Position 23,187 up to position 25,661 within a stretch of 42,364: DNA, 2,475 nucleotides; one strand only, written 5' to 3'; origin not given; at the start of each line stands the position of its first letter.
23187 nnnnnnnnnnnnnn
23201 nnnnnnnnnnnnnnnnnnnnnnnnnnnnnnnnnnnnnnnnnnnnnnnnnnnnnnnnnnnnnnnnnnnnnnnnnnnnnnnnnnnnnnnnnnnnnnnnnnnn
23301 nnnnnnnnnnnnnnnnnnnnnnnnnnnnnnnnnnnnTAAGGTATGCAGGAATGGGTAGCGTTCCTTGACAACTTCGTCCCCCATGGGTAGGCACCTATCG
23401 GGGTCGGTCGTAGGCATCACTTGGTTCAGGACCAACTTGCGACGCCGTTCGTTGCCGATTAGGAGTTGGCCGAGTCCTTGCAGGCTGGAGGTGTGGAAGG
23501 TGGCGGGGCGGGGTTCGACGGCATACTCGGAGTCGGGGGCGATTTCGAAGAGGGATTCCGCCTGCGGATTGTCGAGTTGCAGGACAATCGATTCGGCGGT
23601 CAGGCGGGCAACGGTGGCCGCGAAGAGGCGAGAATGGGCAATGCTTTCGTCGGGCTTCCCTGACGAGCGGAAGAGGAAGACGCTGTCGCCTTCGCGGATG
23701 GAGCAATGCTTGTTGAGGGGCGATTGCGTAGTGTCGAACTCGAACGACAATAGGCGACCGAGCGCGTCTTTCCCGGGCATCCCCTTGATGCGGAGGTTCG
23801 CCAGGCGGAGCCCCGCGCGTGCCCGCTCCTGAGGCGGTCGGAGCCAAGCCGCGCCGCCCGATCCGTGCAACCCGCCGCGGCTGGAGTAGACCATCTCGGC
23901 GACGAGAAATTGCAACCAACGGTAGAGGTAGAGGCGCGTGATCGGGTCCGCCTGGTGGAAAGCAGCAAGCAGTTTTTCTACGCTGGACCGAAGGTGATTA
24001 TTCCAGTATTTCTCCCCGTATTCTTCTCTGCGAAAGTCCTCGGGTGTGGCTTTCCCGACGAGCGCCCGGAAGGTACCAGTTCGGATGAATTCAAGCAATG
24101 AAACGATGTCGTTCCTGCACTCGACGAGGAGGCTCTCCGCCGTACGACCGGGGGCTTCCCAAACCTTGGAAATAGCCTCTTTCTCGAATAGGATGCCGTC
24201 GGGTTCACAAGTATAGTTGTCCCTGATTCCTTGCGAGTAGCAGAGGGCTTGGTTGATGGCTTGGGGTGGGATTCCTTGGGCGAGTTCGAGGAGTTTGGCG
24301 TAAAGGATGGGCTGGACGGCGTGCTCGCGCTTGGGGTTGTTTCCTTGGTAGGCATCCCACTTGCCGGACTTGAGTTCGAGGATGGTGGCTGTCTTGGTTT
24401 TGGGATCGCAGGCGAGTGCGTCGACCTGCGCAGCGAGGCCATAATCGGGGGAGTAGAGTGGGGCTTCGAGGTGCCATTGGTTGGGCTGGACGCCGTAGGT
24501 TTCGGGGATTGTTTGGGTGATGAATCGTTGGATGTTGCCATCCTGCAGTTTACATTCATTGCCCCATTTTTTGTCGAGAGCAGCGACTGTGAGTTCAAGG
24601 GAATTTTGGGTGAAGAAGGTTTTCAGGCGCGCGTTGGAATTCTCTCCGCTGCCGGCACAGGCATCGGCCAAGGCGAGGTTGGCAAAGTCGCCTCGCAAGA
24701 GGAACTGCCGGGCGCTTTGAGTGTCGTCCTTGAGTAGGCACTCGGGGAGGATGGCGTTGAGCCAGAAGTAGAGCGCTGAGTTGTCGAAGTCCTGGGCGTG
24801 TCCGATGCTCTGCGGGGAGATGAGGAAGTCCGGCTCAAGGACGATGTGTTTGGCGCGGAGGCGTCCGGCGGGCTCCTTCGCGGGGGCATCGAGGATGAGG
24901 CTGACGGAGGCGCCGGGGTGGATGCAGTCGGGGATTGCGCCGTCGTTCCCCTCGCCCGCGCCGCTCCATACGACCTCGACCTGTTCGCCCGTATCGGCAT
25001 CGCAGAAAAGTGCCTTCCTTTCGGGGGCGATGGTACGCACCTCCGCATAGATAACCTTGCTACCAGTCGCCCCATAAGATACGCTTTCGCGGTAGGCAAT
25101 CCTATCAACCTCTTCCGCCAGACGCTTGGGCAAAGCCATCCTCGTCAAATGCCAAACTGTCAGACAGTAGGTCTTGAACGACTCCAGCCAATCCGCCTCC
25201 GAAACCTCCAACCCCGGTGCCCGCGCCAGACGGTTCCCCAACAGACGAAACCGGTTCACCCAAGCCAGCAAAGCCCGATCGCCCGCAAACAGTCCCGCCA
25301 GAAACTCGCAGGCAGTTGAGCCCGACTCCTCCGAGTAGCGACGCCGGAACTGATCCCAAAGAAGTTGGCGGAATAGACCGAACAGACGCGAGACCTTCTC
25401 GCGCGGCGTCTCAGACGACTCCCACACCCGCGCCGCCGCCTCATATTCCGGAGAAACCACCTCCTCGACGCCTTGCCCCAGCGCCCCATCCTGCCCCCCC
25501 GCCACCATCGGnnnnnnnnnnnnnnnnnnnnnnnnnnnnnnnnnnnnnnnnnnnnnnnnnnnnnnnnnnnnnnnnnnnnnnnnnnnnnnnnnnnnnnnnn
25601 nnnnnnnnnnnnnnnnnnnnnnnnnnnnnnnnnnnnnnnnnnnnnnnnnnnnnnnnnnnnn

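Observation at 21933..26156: Stand-alone 1407-aa NERD + RecB-like nuclease + SF1B helicase gene beside tRNA-Arg: candidate single-gene nuclease-helicase immunity module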

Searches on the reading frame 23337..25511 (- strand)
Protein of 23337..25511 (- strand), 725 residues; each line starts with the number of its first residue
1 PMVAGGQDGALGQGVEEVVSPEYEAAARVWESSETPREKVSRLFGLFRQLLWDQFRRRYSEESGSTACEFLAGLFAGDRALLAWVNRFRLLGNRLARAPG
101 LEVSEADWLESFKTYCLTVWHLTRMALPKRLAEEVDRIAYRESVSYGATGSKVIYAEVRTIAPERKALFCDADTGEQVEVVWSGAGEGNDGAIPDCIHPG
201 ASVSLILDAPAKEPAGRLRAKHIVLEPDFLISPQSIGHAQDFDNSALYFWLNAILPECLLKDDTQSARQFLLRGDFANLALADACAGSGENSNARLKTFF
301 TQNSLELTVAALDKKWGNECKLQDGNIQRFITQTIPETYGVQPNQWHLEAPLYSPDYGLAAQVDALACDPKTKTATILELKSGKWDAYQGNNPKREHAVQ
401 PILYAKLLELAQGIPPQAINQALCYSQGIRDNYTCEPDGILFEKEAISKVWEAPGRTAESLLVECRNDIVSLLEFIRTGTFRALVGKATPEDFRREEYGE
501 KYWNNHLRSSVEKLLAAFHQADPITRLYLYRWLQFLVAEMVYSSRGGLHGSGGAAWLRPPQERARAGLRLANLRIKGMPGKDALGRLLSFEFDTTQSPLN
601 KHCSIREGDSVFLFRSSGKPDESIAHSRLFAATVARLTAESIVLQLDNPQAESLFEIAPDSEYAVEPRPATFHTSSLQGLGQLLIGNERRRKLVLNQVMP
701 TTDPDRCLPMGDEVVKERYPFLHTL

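Call 38: search_protein_representatives(alignment_id=A2)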
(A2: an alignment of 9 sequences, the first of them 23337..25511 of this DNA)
Query: 9 sequences, 745 profile positions. Proteins with E-value up to 0.001 (for the whole library): 986; up to 1e-10: 783; up to 1e-30: 314. The best 150 are listed.
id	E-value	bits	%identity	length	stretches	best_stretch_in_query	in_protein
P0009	0.0e+00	1106.0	-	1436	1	1-744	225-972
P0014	0.0e+00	1083.1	-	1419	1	4-745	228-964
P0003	0.0e+00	1036.8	-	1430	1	8-745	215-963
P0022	2.3e-245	832.8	-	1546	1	22-730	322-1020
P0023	2.6e-207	706.9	-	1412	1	19-742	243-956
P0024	1.9e-186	637.9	-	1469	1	13-740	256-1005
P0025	2.3e-165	568.2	-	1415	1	11-718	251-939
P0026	3.1e-159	548.0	-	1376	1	18-733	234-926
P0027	3.0e-143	495.1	-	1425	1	19-722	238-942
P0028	4.6e-127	441.6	-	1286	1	29-742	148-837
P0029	5.6e-110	385.1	-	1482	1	40-731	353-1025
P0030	1.4e-81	291.2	-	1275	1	189-739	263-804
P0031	1.2e-80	288.2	-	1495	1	33-733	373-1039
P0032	4.0e-76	273.2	-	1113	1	35-730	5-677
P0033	1.3e-75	271.5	-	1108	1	35-734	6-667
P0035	6.4e-75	269.2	-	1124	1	35-729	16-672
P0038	1.4e-67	244.9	-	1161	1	53-736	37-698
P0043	2.3e-66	240.9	-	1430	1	124-724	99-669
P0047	7.4e-65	235.9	-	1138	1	36-733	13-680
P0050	5.3e-63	229.8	-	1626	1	81-730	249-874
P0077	5.3e-59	216.6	-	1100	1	104-726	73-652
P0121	1.7e-52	195.1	-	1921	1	169-727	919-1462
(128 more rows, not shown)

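Call 40: predict_structure(alignment_id=A2)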
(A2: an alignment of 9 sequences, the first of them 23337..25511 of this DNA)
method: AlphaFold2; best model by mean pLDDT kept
length: 725 residues; sequences in the alignment: 9
mean_pLDDT: 74.7   pTM: 0.65
mean pLDDT of the five models: 74.7, 73.3, 72.4, 71.0, 70.1
residues with pLDDT >= 90: 75; 70-90: 440; 50-70: 150; < 50: 60
segments of 3 or more residues with pLDDT < 50: 1-16, 59-64, 142-150, 186-190, 545-554, 674-679
pLDDT, mean of each block of 10 residues (from residue 1): 29 42 87 90 90 69 51 68 75 69 84 92 82 83 35 75 83 71 56 74 75 63 79 84 89 68 60 84 85 85 74 78 88 90 88 81 86 88 73 85 85 82 78 62 87 72 86 79 90 87 83 86 77 68 42 51 77 88 86 83 74 82 76 86 87 70 81 49 53 58 52 69 54
secondary structure, 60 per line:
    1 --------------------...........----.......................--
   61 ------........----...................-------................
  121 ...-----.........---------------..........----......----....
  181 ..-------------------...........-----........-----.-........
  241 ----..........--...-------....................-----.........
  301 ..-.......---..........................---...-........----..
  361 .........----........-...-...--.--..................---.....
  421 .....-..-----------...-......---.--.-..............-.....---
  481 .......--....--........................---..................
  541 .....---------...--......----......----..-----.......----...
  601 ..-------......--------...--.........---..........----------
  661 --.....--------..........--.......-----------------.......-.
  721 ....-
elements in order (helices of 4 or more, strands of 3 or more residues): H21-31 H36-58 H67-74 H79-97 H105-123 H129-137 E153-162 E167-172 E177-182 E202-212 E218-225 H233-240 H245-254 H267-286 H292-302 H304-310 H314-339 E347-354 E359-369 E374-381 E387-389 H395-412 E419-425 E440-442 H444-449 H458-471 H473-477 H481-487 H490-493 H496-519 H523-545 H560-565 E570-575 E587-593 H598-602 E610-615 E629-637 E641-650 E663-667 H676-685 H688-694 H712-718 H720-724

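Call 43: search_protein_families(library=pfam, proteins=[P0022, P0029, P0050, P0121, P0032, P0043], max_evalue=0.001)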
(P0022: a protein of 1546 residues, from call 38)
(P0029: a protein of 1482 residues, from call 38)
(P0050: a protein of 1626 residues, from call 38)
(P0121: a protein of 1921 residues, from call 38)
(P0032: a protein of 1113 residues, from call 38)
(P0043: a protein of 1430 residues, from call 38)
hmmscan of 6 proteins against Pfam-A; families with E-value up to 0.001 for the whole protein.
P0022 (1546 aa): 6 families
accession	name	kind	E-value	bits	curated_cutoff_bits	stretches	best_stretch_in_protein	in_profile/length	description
PF13087.12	AAA_12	-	2.9e-32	112.3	27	1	1237-1456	3-194/195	AAA domain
PF00069.31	Pkinase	-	2e-29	103.2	31.7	1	65-276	2-195/263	Protein kinase domain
PF13086.12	AAA_11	-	2.7e-21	76.9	27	2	1136-1214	188-255/257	AAA domain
PF07714.23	PK_Tyr_Ser-Thr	-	3.4e-13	49.9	23.1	1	67-274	4-200/258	Protein tyrosine and serine/threonine kinase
PF13604.12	AAA_30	-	2e-08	34.7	27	1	1037-1235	16-153/191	AAA domain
PF13245.12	AAA_19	-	2.1e-08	34.9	25.1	1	1036-1212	9-132/134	AAA domain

P0029 (1482 aa): 8 families
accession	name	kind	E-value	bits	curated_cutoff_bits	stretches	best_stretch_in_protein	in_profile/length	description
PF13087.12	AAA_12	-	1.3e-30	106.9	27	1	1235-1454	3-194/195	AAA domain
PF13086.12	AAA_11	-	1.8e-25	90.7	27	2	1137-1212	187-255/257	AAA domain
PF13245.12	AAA_19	-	3e-12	47.3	25.1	1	1042-1210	7-132/134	AAA domain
PF08378.17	NERD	-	1.8e-10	41.7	22.1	1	29-123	9-96/111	Nuclease-related domain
PF13604.12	AAA_30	-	5e-08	33.3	27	1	1046-1223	18-143/191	AAA domain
PF04851.21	ResIII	-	7e-06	26.5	22.5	1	1035-1173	12-134/164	Type III restriction enzyme, res subunit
PF00270.35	DEAD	-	1.4e-05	25.4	26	1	1048-1178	16-131/167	DEAD/DEAH box helicase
PF00580.27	UvrD-helicase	-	2.4e-05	24.6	23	0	1046-1096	13-65/271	UvrD/REP helicase N-terminal domain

P0050 (1626 aa): 7 families
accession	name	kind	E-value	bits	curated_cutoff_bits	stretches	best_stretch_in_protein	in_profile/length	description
PF13087.12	AAA_12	-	2.9e-32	112.3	27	1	1078-1289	3-194/195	AAA domain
PF13086.12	AAA_11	-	1.8e-24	87.3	27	2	979-1054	187-255/257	AAA domain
PF08378.17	NERD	-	1.7e-11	45.1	22.1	1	20-116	9-104/111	Nuclease-related domain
PF13245.12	AAA_19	-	4.7e-11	43.4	25.1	1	889-1052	10-132/134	AAA domain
PF13604.12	AAA_30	-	3.3e-06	27.4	27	1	890-1054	18-133/191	AAA domain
PF13847.12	Methyltransf_31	-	0.00021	21.4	27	0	1456-1508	4-56/145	Methyltransferase domain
PF00270.35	DEAD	-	0.00023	21.4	26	1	893-1020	17-131/167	DEAD/DEAH box helicase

P0121 (1921 aa): 16 families
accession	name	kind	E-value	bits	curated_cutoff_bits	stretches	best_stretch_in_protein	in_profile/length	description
PF13361.12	UvrD_C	-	1.3e-51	176.5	25.6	1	318-863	2-347/350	UvrD-like helicase C-terminal domain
PF00580.27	UvrD-helicase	-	8.5e-47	160.5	23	2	10-310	3-268/271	UvrD/REP helicase N-terminal domain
PF13087.12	AAA_12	-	1e-36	126.8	27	1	1670-1894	2-194/195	AAA domain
PF13086.12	AAA_11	-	1.8e-29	103.7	27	2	1478-1565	12-111/257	AAA domain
PF13245.12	AAA_19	-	1e-27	97.3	25.1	2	16-297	5-133/134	AAA domain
PF00929.31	RNase_T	-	3.1e-18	67.3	24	1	499-667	1-163/164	Exonuclease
PF13538.12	UvrD_C_2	-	4.2e-16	59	27.4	1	800-862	2-52/52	UvrD-like helicase C-terminal domain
PF13604.12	AAA_30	-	1.5e-13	51.4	27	1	1476-1646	10-131/191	AAA domain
PF00270.35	DEAD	-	5.2e-08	33.2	26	1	1473-1615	4-132/167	DEAD/DEAH box helicase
PF13401.12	AAA_22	-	2.4e-06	28.3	27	0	1485-1538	7-59/130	AAA domain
PF01443.25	Viral_helicase1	-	6.6e-06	26.5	21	0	802-861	179-226/228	Viral superfamily 1 RNA helicase core domain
PF02562.22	PhoH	-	9e-06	25.8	27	1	1472-1647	8-162/205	PhoH-like protein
PF21762.3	DEDDh_C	-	5.6e-05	23.8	27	1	587-669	108-186/188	DNA polymerase III subunit epsilon-like, C-terminal domain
PF00004.35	AAA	-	6.3e-05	23.9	21.2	0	1487-1501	2-16/131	ATPase family associated with various cellular activities (AAA)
PF04851.21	ResIII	-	0.00063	20.1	22.5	0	1481-1609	21-134/164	Type III restriction enzyme, res subunit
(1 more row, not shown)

P0032 (1113 aa): 9 families
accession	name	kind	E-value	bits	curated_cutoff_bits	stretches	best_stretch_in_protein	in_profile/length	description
PF13087.12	AAA_12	-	4.3e-30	105.2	27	1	879-1093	3-194/195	AAA domain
PF13086.12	AAA_11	-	6e-22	79.1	27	2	778-856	184-255/257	AAA domain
PF13245.12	AAA_19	-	1.7e-09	38.4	25.1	1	692-854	8-132/134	AAA domain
PF04851.21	ResIII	-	9.6e-07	29.3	22.5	1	684-817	12-134/164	Type III restriction enzyme, res subunit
PF13604.12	AAA_30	-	4.7e-06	26.9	27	1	694-855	17-132/191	AAA domain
PF00270.35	DEAD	-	5.5e-06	26.7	26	1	696-822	15-131/167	DEAD/DEAH box helicase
PF08696.17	Dna2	-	2.1e-05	24.8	22.4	1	158-319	29-158/204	DNA replication factor Dna2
PF00580.27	UvrD-helicase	-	0.00046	20.4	23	0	694-746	12-67/271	UvrD/REP helicase N-terminal domain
PF09848.15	SLFN-g3_helicase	-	0.00074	19.3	24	0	697-822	3-93/354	Schlafen group 3, DNA/RNA helicase domain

P0043 (1430 aa): 7 families
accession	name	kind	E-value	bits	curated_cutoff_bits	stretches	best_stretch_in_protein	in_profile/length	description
PF13087.12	AAA_12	-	1.6e-32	113.1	27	1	879-1095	3-194/195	AAA domain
PF13086.12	AAA_11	-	3.3e-23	83.2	27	2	774-856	180-255/257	AAA domain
PF13245.12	AAA_19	-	6.5e-09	36.5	25.1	1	689-854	9-132/134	AAA domain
PF13604.12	AAA_30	-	1.2e-08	35.3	27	1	683-875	9-151/191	AAA domain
PF06745.19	ATPase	-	1.3e-05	25.1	26.6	0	682-783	10-111/231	KaiC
PF10017.15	Methyltransf_33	-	0.00033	20.3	23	1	1196-1344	27-167/304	Histidine-specific methyltransferase, SAM-dependent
PF13538.12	UvrD_C_2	-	0.00066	19.9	27.4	0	1030-1092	2-52/52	UvrD-like helicase C-terminal domain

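Call 44: list_cluster_members(proteins=[P0032, P0033, P0035, P0047, P0050, P0043, P0023, P0026, P0121, P0038])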
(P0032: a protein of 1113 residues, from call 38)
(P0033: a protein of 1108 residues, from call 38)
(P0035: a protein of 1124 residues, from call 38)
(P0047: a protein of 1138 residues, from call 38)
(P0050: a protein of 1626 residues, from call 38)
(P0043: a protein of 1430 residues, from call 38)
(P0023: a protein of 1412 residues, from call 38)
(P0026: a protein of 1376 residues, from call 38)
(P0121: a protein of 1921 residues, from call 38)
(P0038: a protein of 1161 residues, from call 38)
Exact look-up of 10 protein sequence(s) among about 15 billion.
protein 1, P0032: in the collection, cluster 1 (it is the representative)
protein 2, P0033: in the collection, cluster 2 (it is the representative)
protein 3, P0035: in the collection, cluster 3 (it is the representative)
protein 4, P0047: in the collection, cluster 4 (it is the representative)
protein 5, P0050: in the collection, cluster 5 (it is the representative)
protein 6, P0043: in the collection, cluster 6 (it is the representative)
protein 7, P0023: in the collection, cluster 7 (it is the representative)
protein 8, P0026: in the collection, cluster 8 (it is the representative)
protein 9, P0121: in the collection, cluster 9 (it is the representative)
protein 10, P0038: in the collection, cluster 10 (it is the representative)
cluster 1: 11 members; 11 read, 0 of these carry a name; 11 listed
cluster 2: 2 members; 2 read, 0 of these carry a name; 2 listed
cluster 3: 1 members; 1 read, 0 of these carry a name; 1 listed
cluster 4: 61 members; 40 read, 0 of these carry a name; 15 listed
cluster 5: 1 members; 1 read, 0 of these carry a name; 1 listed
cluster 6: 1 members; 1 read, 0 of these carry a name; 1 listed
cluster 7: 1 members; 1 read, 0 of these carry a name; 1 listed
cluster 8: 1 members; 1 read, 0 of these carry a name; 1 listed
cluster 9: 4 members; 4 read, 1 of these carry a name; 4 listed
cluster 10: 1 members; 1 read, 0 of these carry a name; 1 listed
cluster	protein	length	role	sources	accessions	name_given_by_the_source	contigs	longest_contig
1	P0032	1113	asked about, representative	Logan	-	-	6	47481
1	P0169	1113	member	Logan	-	-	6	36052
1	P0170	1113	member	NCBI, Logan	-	-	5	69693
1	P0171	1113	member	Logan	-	-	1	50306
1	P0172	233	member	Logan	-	-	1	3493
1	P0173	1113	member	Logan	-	-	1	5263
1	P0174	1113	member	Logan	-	-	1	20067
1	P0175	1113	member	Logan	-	-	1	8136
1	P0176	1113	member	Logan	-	-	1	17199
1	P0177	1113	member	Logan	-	-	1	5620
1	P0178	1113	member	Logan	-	-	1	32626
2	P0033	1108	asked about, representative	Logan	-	-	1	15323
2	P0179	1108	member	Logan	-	-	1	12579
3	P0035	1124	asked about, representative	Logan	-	-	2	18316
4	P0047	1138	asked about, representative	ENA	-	-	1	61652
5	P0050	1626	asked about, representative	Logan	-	-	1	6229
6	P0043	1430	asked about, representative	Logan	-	-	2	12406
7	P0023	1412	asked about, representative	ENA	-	-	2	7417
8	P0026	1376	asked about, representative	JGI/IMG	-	-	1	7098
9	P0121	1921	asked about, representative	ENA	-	-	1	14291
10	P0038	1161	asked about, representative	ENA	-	-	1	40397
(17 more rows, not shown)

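Call 46: fold_search(model_id=the predicted structure, library=pdb)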
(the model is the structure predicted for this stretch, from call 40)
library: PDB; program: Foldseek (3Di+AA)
matches with E <= 10: 876; with E <= 0.001: 2
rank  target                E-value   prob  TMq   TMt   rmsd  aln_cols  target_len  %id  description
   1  5ean_A                5.3e-14  1.00  0.47  0.34  12.2       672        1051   14  Crystal structure of Dna2 in complex with a 5' overhang DNA (released 2015-11-18)
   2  4b3f                  9.5e-04  1.00  0.16  0.18   6.7       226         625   14  crystal structure of Ighmbp2 helicase (released 2012-09-26)
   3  8ftm_B                7.2e-03  0.99  0.13  0.13  11.6       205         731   13  Setx-ssRNA-ADP-SO4 complex (released 2023-10-25)
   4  2xzp                  1.2e-02  1.00  0.13  0.15   6.7       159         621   11  Upf1 helicase (released 2011-03-30)
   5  8fth                  2.5e-02  0.23  0.13  0.08  32.9       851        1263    9  Chaetomium thermophilum SETX - NPPC internal deletion (released 2023-10-25)
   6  2l15_MODEL_1_A        3.9e-02  1.00  0.08  0.63   4.3        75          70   17  Solution Structure of Cold Shock Protein CspA Using Combined NMR and CS-Rosetta method (released 2010-09-15)
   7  9bra_5                4.3e-02  1.00  0.09  0.13   5.1       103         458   14  Intact V-ATPase State 2 and synaptophysin complex in mouse brain isolated synaptic vesicles (released 2024-06-19)
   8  8ftm_A                4.5e-02  0.94  0.13  0.13  10.8       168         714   14  Setx-ssRNA-ADP-SO4 complex (released 2023-10-25)
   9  7fda_D                4.8e-02  1.00  0.09  0.13   4.8       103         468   13  CryoEM Structure of Reconstituted V-ATPase, state1 (released 2021-12-22)
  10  2xzl_A                5.0e-02  0.85  0.12  0.12  11.3       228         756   10  Upf1-RNA complex (released 2011-03-30)
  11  5b0o_A                5.5e-02  0.99  0.10  0.15   6.4       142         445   15  Structure of the FliH-FliI complex (released 2016-03-23)
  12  9brq_4                5.7e-02  1.00  0.09  0.13   5.1       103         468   14  Intact V-ATPase State 3 and synaptophysin complex in mouse brain isolated synaptic vesicles (released 2024-06-19)
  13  8yk2_B                5.7e-02  0.99  0.10  0.11   4.5       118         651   16  Blood group B alpha-1,3-galactosidase AgaBb from Bifidobacterium bifidum, construct T7-tag_24-700 (released 2024-07-10)
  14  7une_Q                6.9e-02  1.00  0.09  0.14   4.8       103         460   14  The V1 region of bovine V-ATPase in complex with human mEAK7 (focused refinement) (released 2022-06-15)
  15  9l6i_A                6.9e-02  0.35  0.10  0.09  15.1       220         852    9  Glycogen phosphorylase from Segatella copri (released 2026-02-18)
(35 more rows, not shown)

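Call 57: find_encoding_contigs(protein=P0032, flank=10000, max_places=3)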
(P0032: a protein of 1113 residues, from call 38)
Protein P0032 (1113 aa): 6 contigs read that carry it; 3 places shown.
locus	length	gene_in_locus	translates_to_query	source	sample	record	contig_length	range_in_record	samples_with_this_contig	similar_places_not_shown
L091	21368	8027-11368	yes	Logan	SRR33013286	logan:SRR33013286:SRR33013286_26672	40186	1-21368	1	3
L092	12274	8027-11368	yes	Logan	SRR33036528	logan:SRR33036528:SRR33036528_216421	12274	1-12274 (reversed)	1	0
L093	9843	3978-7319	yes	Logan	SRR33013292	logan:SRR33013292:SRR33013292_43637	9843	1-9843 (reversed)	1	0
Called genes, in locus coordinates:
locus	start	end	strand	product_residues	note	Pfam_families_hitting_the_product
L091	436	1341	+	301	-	PF00483:NTP_transferase, PF12804:NTP_transf_3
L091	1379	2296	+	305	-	PF01370:Epimerase, PF04321:RmlD_sub_bind, PF16363:GDP_Man_Dehyd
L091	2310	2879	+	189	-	PF00908:dTDP_sugar_isom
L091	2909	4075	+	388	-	PF01073:3Beta_HSD, PF01370:Epimerase, PF02719:Polysacc_synt_2, PF04321:RmlD_sub_bind (faint), PF16363:GDP_Man_Dehyd, PF07993:NAD_binding_4 (weak)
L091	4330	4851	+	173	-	-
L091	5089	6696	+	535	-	PF00117:GATase, PF07722:Peptidase_C26 (weak), PF02540:NAD_synthase, PF00958:GMP_synt_C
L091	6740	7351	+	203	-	PF00881:Nitroreductase, PF14512:TM1586_NiRdase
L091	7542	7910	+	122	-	PF09633:DUF2023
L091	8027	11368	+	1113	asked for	PF08696:Dna2 (faint), PF00270:DEAD (weak), PF04851:ResIII (weak), PF13086:AAA_11 (weak), PF13245:AAA_19, PF13604:AAA_30 (weak), PF13086:AAA_11, PF13087:AAA_12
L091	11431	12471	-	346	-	PF00154:RecA_N, PF06745:ATPase (weak), PF08423:Rad51, PF21096:RecA_C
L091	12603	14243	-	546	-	PF28550:DUF8436, PF00890:FAD_binding_2 (faint), PF01266:DAO (faint), PF03486:HI0933_like, PF21688:FAD-depend_C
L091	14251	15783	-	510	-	PF07690:MFS_1, PF00854:PTR2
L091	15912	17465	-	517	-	PF07690:MFS_1, PF00854:PTR2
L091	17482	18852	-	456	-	PF07690:MFS_1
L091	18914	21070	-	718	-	PF26550:Tricorn_2nd (faint), PF07676:PD40 (faint), PF26549:Tricorn_N, PF02129:Peptidase_S15 (weak), PF00561:Abhydrolase_1 (weak), PF00326:Peptidase_S9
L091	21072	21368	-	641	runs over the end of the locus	PF14849:YidC_periplas, PF02096:60KD_IMP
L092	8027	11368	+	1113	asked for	PF08696:Dna2 (faint), PF00270:DEAD (weak), PF04851:ResIII (weak), PF13086:AAA_11 (weak), PF13245:AAA_19, PF13604:AAA_30 (weak), PF13086:AAA_11, PF13087:AAA_12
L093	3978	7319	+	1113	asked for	PF08696:Dna2 (faint), PF00270:DEAD (weak), PF04851:ResIII (weak), PF13086:AAA_11 (weak), PF13245:AAA_19, PF13604:AAA_30 (weak), PF13086:AAA_11, PF13087:AAA_12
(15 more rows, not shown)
